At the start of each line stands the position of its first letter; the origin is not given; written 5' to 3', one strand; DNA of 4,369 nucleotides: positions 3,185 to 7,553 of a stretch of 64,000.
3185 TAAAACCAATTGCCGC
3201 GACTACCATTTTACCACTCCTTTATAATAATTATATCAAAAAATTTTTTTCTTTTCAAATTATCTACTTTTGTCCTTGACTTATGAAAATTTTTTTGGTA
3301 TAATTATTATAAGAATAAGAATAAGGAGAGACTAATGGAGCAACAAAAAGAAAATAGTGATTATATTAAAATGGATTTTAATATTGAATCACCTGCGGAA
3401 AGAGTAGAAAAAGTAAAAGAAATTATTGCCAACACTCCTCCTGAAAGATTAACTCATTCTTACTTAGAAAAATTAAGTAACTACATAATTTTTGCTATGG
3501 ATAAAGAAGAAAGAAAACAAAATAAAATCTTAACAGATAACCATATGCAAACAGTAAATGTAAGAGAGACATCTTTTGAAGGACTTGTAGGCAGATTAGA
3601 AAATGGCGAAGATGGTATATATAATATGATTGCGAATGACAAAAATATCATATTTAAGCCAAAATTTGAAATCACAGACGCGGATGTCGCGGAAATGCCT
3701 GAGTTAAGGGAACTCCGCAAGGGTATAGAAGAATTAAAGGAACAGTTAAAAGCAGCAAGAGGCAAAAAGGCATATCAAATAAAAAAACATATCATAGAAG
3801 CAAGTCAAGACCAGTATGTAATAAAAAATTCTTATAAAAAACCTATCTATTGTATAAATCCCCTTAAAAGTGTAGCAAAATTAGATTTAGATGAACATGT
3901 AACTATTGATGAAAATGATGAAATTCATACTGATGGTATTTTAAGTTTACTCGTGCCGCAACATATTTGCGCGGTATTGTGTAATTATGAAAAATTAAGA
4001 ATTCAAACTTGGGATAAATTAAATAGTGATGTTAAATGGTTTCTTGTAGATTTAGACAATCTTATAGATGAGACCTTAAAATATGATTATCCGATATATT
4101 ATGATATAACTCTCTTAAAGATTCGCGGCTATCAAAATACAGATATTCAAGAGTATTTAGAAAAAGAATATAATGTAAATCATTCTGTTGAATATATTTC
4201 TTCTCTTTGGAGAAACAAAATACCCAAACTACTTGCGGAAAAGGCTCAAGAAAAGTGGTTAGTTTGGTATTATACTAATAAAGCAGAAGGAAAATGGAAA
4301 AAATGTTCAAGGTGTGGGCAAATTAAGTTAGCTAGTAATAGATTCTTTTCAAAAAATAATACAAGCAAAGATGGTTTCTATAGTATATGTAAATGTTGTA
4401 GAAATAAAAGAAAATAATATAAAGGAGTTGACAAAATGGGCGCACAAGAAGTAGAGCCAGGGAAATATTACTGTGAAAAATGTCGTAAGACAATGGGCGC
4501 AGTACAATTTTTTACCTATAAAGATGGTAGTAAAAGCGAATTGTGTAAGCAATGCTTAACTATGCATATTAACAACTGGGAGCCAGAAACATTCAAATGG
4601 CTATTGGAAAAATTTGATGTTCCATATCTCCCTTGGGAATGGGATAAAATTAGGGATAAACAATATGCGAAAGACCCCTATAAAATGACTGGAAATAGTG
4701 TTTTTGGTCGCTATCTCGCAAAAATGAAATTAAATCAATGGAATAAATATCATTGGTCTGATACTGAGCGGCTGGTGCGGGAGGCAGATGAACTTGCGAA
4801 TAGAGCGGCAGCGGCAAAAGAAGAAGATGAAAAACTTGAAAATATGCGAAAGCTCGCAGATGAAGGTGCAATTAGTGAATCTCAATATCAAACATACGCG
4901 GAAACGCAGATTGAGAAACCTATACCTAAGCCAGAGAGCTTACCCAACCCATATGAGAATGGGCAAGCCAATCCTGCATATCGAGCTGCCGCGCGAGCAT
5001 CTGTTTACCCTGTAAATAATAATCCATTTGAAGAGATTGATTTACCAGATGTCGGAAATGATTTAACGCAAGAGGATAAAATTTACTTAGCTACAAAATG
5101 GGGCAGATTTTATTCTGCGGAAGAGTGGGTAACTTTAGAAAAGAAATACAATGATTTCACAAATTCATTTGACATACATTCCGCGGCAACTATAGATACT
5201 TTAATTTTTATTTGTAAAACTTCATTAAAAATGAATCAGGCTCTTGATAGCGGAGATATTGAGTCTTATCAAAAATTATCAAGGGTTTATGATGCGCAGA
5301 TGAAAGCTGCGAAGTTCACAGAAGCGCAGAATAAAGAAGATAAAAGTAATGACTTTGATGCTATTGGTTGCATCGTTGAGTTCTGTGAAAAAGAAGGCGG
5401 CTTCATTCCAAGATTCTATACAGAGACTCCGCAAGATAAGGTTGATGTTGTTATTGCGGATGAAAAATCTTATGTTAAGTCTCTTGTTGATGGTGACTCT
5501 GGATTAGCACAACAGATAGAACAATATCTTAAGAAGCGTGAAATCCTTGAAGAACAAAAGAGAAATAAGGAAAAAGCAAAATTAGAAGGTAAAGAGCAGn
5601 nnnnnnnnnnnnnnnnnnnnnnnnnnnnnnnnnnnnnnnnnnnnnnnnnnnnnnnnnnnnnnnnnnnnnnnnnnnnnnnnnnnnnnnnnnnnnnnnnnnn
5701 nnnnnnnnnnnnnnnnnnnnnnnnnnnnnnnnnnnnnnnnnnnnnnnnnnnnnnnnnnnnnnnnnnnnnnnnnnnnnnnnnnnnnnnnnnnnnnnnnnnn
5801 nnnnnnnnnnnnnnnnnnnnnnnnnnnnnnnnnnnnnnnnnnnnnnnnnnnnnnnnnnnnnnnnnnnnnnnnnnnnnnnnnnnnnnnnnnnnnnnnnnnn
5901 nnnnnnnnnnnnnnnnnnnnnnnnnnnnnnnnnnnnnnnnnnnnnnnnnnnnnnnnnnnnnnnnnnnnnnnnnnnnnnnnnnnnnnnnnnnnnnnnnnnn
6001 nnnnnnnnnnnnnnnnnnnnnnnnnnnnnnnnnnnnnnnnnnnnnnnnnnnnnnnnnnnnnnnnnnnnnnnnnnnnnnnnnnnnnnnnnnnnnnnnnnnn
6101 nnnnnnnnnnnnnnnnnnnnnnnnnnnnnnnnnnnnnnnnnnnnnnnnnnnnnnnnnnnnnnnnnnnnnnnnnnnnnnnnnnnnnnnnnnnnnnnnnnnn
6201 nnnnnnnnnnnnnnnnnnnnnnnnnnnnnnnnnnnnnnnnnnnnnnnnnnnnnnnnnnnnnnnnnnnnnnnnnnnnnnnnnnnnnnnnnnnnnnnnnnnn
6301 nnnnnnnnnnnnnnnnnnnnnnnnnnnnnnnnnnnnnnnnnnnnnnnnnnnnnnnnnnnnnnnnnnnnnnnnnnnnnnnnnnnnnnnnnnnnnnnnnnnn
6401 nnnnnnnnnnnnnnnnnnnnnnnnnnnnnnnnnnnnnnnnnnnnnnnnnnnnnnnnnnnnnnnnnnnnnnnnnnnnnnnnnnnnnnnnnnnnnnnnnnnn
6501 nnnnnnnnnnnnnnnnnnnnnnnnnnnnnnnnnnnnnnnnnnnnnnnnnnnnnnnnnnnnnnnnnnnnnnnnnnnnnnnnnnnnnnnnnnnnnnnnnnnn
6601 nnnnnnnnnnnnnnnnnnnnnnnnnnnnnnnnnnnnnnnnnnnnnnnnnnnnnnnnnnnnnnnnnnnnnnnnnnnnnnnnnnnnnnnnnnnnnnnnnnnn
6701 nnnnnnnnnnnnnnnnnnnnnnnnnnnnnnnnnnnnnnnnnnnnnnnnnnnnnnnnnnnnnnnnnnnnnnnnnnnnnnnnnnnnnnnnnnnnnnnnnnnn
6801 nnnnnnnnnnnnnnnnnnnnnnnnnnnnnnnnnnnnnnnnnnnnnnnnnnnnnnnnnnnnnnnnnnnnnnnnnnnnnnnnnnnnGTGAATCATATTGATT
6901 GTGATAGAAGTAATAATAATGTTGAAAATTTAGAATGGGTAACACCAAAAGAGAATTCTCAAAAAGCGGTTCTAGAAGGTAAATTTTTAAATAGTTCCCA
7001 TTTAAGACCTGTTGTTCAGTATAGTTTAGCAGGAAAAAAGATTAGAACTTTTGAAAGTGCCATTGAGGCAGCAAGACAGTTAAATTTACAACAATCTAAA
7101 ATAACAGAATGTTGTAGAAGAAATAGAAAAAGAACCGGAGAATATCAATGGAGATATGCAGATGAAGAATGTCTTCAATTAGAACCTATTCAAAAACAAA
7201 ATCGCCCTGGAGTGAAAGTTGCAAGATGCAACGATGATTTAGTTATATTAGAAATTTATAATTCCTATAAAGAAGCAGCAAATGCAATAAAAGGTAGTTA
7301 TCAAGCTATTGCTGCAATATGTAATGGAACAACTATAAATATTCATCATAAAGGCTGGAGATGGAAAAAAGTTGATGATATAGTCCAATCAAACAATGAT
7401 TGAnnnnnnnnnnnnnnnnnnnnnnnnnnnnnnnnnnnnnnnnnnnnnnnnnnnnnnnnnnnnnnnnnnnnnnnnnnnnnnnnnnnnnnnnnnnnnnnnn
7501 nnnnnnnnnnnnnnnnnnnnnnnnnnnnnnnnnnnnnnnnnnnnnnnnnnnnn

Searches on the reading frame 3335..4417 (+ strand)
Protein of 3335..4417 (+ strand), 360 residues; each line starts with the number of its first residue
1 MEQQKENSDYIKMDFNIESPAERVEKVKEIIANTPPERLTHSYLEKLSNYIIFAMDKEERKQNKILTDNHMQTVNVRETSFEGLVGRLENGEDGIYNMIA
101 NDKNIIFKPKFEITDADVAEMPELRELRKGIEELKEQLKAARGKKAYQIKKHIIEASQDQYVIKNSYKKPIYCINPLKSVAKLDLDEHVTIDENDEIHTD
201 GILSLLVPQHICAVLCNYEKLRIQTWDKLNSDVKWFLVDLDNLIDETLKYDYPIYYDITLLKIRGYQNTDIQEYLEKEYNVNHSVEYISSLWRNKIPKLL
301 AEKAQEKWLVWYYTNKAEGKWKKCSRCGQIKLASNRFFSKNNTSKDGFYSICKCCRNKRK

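Call 14: search_protein_families(library=phrogs, proteins=[window:3335-4417:+], max_evalue=0.001)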
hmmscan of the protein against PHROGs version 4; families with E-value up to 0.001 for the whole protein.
window:3335-4417:+ (360 aa): 2 families
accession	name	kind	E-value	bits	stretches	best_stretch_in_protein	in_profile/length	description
phrog_5767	-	transcription regulation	2.8e-50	172.8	1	40-358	75-392/393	sigma factor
phrog_1035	-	DNA, RNA and nucleotide metabolism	3.8e-06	28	1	318-360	60-100/271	endonuclease VII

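Call 68: search_protein_families(library=pfam, proteins=[window:3335-4417:+], max_evalue=0.001)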
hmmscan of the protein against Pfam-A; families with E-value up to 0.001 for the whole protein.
window:3335-4417:+ (360 aa): 0 families

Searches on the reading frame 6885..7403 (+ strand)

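Call 14: search_protein_families(library=phrogs, proteins=[window:6885-7403:+], max_evalue=0.001)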
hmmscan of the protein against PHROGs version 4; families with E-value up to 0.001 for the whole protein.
window:6885-7403:+ (172 aa): 9 families
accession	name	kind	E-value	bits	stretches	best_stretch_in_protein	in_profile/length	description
phrog_59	-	DNA, RNA and nucleotide metabolism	5.4e-19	69.8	1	2-93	209-284/423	HNH endonuclease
phrog_20162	-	DNA, RNA and nucleotide metabolism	6.7e-15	56.2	1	22-95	13-85/88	HNH endonuclease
phrog_959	-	DNA, RNA and nucleotide metabolism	3e-07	31.3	1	2-31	80-109/138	HNH endonuclease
phrog_99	-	DNA, RNA and nucleotide metabolism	1.5e-06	29.1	1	2-134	179-325/383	HNH endonuclease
phrog_314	-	DNA, RNA and nucleotide metabolism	4.6e-06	26.8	0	122-169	350-396/574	homing endonuclease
phrog_4538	-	unknown function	1.6e-05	25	1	54-91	409-446/447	-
phrog_1492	-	DNA, RNA and nucleotide metabolism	2.2e-05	24.8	1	2-41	133-168/414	HNH endonuclease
phrog_2081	-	DNA, RNA and nucleotide metabolism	0.00035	20.8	1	14-95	181-254/433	HNH endonuclease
phrog_7140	-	DNA, RNA and nucleotide metabolism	0.00044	20.1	1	49-137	297-384/423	intron encoded nuclease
